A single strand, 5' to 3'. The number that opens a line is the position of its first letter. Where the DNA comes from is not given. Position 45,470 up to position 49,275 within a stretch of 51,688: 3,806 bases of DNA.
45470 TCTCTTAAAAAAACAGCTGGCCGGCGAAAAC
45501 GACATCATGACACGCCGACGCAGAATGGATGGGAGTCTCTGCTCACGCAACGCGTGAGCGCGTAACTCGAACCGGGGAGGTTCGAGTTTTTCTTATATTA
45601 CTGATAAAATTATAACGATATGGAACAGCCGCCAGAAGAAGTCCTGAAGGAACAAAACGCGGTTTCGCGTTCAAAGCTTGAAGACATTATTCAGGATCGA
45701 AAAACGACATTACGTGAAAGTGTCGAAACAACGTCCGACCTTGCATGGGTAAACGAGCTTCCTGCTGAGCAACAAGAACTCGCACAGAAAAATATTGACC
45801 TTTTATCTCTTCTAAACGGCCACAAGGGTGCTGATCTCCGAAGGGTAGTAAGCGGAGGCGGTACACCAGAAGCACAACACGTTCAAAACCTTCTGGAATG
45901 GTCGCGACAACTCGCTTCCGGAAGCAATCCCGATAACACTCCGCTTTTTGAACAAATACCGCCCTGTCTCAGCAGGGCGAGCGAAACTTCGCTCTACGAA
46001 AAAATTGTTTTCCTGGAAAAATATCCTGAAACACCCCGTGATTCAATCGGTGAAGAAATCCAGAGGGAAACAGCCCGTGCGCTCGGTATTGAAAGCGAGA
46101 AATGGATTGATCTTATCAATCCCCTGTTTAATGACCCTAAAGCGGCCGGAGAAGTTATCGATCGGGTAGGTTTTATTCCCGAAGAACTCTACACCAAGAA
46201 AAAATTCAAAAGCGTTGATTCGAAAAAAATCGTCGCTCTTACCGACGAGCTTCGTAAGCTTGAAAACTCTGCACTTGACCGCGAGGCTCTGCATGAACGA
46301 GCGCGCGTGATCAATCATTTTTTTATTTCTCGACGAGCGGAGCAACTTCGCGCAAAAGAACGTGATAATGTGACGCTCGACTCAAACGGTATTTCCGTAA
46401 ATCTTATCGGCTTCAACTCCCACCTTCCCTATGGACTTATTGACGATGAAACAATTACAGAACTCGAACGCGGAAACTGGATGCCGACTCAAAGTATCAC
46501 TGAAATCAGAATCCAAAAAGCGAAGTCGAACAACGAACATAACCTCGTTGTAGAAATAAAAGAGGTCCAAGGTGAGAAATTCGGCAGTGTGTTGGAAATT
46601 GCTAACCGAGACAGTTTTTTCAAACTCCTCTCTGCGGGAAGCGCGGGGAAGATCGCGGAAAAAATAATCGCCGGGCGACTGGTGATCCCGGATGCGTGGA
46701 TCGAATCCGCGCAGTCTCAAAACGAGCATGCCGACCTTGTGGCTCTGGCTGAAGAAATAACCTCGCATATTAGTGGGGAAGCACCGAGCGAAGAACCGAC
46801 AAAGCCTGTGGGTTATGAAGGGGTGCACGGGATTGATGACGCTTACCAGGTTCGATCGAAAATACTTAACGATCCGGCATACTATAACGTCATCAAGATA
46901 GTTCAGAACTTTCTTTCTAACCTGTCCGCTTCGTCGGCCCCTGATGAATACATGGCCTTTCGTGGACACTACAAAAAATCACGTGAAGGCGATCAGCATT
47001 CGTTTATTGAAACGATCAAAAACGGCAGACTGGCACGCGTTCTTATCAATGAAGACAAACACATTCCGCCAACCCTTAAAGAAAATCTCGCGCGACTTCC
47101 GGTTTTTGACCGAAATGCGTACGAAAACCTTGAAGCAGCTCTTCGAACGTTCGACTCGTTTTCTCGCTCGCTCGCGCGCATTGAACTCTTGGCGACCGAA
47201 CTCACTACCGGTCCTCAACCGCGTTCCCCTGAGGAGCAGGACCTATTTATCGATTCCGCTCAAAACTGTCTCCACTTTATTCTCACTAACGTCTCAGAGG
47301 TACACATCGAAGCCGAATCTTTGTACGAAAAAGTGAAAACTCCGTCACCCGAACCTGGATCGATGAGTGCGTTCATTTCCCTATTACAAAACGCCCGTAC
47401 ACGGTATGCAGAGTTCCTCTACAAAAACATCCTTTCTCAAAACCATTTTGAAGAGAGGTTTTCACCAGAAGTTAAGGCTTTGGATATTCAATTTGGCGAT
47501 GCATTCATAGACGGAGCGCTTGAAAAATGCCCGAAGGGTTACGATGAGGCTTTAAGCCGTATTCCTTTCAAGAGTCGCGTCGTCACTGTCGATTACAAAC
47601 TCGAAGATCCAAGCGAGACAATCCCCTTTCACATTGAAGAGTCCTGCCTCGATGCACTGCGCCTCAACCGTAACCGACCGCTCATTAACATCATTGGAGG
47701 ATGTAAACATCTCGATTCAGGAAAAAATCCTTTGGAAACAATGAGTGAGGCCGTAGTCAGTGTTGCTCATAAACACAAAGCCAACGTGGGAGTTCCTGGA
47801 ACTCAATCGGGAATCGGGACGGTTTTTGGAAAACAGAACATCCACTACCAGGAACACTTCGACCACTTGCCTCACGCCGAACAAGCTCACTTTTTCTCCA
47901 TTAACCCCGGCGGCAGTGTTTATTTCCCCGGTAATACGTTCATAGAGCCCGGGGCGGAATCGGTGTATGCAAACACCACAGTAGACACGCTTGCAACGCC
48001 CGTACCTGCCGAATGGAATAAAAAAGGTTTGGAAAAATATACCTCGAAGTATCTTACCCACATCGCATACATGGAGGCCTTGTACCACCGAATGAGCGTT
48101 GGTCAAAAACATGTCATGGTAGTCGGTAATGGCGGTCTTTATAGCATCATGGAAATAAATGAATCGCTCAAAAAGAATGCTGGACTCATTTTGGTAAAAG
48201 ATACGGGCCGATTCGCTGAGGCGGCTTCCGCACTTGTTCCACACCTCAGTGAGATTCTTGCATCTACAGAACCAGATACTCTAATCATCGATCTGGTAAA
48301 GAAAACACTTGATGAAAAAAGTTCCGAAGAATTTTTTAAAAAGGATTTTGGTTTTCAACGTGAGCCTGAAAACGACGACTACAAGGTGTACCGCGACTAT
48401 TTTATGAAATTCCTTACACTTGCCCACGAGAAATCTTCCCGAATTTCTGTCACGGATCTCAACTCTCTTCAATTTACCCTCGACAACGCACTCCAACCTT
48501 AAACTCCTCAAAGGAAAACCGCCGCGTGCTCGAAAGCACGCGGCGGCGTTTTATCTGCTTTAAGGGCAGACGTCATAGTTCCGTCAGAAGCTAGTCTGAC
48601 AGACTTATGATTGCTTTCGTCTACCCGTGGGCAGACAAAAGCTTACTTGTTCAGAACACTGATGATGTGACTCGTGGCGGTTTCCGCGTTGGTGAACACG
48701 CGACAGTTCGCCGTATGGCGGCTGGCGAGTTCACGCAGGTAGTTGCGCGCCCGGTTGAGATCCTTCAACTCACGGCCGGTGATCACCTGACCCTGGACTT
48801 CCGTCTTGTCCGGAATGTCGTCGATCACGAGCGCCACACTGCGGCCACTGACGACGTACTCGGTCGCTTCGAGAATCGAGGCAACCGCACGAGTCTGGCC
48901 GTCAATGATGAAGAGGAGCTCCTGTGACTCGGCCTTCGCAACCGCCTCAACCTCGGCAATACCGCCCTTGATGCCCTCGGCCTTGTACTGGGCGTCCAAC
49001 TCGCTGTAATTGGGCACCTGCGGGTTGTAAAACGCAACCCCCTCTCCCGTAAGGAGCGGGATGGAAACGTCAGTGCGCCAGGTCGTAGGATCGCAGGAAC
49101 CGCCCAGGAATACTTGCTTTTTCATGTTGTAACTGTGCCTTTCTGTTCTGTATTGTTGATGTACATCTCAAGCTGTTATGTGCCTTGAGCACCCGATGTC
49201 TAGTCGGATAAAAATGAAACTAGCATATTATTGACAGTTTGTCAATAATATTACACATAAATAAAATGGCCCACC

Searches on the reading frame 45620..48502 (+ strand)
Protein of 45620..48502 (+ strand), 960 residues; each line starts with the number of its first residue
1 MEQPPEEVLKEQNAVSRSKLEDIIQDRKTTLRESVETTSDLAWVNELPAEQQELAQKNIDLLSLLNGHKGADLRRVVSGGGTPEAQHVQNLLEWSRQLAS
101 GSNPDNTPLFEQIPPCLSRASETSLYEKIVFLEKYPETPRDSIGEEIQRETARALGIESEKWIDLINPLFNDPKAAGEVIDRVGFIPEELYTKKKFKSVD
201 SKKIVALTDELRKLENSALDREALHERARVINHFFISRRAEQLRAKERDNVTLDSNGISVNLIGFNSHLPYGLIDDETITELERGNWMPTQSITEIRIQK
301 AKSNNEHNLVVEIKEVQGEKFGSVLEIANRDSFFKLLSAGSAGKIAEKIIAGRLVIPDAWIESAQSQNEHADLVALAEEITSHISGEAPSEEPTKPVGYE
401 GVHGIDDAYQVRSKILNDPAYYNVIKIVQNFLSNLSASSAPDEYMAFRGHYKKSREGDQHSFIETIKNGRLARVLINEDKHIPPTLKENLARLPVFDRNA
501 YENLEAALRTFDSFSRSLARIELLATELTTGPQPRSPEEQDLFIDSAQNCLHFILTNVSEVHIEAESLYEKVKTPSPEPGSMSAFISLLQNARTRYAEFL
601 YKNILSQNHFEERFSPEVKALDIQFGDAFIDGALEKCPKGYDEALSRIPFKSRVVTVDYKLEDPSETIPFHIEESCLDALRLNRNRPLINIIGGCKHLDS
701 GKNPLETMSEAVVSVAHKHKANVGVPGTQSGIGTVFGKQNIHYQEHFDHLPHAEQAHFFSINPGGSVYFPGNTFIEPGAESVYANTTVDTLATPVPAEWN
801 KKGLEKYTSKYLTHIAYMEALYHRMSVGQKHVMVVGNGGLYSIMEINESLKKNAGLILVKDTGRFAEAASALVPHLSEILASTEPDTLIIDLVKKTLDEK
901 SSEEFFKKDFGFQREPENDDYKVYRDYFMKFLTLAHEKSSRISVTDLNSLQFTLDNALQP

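Call 14: search_protein_families(library=pfam, proteins=[window:45620-48502:+], max_evalue=0.001)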
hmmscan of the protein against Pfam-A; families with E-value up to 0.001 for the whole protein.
window:45620-48502:+ (960 aa): 1 family
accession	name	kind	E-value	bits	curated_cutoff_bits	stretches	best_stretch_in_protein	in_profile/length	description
PF18171.6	LSDAT_prok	-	1.9e-09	37.5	25.4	1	818-894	112-188/195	SLOG in TRPM, prokaryote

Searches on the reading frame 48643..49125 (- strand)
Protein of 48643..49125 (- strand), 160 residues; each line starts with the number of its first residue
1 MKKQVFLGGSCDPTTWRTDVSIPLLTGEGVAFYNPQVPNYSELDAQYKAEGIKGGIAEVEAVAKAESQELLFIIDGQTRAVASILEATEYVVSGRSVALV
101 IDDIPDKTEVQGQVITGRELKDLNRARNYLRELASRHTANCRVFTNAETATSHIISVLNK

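Call 107: search_protein_families(library=pfam, proteins=[window:48643-49125:-], max_evalue=0.001)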
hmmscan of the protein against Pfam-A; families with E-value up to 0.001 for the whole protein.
window:48643-49125:- (160 aa): 1 family
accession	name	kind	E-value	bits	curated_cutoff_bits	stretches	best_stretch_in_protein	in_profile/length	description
PF15891.11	Nuc_deoxyri_tr2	-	1.7e-15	57.6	30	1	2-103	1-104/105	Nucleoside 2-deoxyribosyltransferase like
